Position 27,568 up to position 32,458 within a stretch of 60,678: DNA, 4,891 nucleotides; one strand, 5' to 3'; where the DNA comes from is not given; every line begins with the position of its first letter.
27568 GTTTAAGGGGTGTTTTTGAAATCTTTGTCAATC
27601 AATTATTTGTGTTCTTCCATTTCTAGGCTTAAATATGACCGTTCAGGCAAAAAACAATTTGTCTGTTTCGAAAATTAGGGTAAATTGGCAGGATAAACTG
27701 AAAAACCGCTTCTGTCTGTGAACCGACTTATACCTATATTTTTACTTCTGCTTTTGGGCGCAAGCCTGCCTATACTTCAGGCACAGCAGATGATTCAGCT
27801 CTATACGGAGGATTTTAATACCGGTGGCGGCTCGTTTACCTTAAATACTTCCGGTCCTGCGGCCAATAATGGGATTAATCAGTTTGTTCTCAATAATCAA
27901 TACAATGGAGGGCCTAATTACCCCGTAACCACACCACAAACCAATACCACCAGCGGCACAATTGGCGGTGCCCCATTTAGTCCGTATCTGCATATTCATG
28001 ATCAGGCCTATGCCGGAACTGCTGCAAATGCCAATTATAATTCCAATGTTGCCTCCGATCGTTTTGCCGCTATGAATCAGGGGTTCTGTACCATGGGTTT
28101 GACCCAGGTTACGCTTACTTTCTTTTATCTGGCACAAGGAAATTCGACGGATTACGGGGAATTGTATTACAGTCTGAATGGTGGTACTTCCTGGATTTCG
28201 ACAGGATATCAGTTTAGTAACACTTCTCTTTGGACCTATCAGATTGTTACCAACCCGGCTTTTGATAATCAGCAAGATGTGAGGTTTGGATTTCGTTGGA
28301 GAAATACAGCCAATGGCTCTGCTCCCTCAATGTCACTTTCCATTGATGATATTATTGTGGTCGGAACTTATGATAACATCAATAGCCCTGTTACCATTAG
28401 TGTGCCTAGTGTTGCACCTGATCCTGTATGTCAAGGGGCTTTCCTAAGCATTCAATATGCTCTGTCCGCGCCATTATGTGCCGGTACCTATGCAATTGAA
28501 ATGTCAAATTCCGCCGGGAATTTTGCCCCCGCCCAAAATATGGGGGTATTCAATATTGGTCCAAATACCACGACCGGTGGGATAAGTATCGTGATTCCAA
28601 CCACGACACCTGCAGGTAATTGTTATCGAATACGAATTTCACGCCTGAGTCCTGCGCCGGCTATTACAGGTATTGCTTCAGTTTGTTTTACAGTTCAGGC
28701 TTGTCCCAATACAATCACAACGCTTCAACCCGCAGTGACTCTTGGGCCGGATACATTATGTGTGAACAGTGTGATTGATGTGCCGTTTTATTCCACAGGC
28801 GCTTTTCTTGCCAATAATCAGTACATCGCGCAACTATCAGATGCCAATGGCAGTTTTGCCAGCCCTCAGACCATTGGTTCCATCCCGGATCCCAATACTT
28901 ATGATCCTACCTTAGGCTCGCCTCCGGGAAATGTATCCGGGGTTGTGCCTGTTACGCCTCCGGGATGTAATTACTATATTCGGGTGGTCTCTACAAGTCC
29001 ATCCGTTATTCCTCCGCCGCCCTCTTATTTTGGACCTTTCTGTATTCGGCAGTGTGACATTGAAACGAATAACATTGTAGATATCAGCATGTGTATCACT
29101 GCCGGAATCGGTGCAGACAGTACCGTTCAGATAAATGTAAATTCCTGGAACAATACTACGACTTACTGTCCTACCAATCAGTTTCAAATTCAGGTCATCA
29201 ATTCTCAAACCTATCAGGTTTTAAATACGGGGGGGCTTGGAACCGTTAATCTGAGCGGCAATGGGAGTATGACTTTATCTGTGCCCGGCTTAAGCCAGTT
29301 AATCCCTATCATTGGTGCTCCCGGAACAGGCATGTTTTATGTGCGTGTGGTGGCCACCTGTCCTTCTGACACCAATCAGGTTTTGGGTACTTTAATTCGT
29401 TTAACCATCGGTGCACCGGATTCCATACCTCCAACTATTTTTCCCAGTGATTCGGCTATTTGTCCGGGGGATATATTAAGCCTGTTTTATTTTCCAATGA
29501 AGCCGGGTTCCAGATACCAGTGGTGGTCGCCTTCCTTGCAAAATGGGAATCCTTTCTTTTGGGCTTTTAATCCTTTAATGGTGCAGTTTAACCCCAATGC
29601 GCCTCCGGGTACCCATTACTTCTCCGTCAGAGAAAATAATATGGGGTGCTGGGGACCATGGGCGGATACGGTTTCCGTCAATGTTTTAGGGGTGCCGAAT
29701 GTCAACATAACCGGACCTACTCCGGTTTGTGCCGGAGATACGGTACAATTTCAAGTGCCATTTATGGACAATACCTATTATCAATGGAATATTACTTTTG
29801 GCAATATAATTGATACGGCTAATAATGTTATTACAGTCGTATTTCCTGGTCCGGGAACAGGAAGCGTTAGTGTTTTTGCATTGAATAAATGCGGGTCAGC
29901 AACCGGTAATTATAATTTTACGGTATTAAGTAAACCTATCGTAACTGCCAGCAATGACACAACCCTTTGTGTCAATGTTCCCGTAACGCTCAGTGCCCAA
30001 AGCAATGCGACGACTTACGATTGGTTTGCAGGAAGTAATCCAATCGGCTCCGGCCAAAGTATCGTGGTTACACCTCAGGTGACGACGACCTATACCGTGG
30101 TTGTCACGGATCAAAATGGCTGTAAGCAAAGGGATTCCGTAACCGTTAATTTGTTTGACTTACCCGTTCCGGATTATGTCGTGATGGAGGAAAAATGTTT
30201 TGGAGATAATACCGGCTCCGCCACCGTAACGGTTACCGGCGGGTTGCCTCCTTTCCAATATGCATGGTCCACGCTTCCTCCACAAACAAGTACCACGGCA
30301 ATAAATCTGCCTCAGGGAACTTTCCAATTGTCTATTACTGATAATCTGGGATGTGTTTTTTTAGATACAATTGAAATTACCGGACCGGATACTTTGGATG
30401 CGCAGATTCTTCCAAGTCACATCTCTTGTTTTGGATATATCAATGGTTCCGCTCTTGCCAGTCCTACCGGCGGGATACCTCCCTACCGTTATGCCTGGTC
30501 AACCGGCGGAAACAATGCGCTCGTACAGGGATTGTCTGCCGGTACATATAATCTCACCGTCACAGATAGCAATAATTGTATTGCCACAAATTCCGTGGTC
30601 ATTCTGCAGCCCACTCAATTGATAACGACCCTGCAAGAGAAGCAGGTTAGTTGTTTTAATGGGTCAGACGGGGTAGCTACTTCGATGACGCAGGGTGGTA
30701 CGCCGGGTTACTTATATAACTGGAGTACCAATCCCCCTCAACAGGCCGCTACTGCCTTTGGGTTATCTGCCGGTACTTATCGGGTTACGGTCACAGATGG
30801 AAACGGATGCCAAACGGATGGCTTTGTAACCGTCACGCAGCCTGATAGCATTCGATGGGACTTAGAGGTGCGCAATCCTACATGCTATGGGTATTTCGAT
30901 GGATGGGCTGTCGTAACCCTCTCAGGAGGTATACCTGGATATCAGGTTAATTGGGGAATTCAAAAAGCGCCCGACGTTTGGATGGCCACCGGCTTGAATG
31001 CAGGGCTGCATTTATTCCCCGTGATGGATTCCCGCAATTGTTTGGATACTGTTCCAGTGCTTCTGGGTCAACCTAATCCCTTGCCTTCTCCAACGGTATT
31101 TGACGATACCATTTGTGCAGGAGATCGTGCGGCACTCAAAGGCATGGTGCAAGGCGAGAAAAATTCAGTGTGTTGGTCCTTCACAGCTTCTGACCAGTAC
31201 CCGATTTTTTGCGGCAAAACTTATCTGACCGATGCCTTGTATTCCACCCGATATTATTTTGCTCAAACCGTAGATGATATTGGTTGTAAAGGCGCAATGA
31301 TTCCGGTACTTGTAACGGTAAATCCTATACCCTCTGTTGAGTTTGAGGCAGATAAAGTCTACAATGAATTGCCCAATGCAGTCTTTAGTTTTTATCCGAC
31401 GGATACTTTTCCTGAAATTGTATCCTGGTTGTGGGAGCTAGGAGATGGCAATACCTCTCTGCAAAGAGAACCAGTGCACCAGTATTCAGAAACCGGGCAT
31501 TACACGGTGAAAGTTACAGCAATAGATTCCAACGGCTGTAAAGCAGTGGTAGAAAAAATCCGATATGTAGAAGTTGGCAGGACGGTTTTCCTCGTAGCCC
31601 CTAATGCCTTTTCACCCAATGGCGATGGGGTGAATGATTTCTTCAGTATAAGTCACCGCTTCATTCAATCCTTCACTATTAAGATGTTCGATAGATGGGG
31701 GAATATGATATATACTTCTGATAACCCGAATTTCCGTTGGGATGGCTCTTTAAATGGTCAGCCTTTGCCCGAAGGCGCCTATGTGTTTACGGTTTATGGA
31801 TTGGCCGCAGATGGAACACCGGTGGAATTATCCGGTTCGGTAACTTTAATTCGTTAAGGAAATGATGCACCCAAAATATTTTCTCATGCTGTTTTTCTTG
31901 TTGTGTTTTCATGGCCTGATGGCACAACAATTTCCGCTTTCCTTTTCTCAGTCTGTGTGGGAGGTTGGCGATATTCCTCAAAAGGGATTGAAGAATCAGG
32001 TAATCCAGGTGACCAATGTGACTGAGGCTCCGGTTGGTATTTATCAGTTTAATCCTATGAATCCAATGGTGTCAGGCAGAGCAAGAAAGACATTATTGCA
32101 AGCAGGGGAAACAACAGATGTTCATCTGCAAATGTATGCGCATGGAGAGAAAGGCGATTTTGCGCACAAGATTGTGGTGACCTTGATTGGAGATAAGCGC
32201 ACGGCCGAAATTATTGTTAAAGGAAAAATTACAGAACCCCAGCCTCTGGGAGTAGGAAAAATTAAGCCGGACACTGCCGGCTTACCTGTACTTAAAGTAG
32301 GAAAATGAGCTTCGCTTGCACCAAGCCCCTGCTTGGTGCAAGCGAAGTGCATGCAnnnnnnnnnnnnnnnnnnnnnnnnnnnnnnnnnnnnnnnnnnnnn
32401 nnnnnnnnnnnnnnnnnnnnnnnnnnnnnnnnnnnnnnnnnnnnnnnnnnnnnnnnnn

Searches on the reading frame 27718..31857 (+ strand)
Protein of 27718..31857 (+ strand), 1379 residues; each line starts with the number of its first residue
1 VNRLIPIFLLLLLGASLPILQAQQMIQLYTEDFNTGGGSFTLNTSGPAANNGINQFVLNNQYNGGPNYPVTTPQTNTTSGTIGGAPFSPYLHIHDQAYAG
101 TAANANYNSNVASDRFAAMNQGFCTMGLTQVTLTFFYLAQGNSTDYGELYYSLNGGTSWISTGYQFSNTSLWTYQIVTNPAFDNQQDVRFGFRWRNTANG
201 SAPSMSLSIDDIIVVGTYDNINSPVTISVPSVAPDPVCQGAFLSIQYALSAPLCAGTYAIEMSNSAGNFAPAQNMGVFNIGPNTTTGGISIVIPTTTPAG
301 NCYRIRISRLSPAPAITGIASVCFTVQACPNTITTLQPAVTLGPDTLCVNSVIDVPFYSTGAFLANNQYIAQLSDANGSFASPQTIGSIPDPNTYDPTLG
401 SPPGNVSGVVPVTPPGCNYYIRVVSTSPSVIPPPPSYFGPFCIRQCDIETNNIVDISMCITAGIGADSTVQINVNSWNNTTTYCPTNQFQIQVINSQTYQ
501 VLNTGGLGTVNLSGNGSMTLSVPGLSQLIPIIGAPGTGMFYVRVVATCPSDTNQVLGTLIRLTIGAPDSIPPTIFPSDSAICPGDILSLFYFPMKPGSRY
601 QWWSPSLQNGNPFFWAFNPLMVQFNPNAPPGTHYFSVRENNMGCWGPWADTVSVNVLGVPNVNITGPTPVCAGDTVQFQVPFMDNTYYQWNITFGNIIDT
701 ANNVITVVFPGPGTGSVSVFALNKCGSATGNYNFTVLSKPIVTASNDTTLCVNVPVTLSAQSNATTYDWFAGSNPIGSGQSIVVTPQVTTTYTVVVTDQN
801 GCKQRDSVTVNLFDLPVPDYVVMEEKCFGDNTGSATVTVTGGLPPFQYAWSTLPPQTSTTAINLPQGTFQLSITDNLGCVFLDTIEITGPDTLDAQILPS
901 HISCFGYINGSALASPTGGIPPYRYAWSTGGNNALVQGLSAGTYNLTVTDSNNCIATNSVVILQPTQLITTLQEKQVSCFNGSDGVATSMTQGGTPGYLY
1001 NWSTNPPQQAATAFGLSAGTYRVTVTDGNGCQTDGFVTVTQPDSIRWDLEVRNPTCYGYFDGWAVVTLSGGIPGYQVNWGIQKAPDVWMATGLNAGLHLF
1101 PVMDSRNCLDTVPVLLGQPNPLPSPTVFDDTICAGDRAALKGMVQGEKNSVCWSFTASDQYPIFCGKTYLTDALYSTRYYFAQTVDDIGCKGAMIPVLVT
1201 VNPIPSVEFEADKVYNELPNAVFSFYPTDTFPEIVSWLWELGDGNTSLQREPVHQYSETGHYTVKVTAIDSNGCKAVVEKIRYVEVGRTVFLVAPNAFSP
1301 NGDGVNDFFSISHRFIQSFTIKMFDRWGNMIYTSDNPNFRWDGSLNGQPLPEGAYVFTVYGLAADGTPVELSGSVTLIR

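Call 41: search_protein_families(library=pfam, proteins=[window:27718-31857:+], max_evalue=0.00001)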
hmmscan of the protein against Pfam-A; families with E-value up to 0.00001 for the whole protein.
window:27718-31857:+ (1379 aa): 5 families
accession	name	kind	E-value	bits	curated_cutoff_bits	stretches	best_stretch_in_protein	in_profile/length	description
PF13573.12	SprB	-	1.2e-30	105.2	28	2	822-852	4-34/37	SprB repeat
PF19081.6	Ig_7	-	1.1e-18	67.7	27.3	2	1125-1203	4-84/84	Ig-like domain CHU_C associated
PF13585.12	CHU_C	-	7.8e-18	64.8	27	1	1294-1359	3-70/86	CHU_C Type IX secretion signal domain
PF18911.6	PKD_4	-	1.2e-17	64.2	27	1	1203-1279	2-78/85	PKD domain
PF00801.26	PKD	-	1.5e-16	60.6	23.5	1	1232-1273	27-70/80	PKD domain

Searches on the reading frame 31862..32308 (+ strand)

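Call 41: search_protein_families(library=pfam, proteins=[window:31862-32308:+], max_evalue=0.00001)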
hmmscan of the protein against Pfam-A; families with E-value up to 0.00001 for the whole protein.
window:31862-32308:+ (148 aa): 1 family
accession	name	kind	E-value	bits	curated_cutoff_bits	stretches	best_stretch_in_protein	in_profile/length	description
PF07610.17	DUF1573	-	3.3e-08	33.9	26.1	1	26-123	1-98/98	Protein of unknown function (DUF1573)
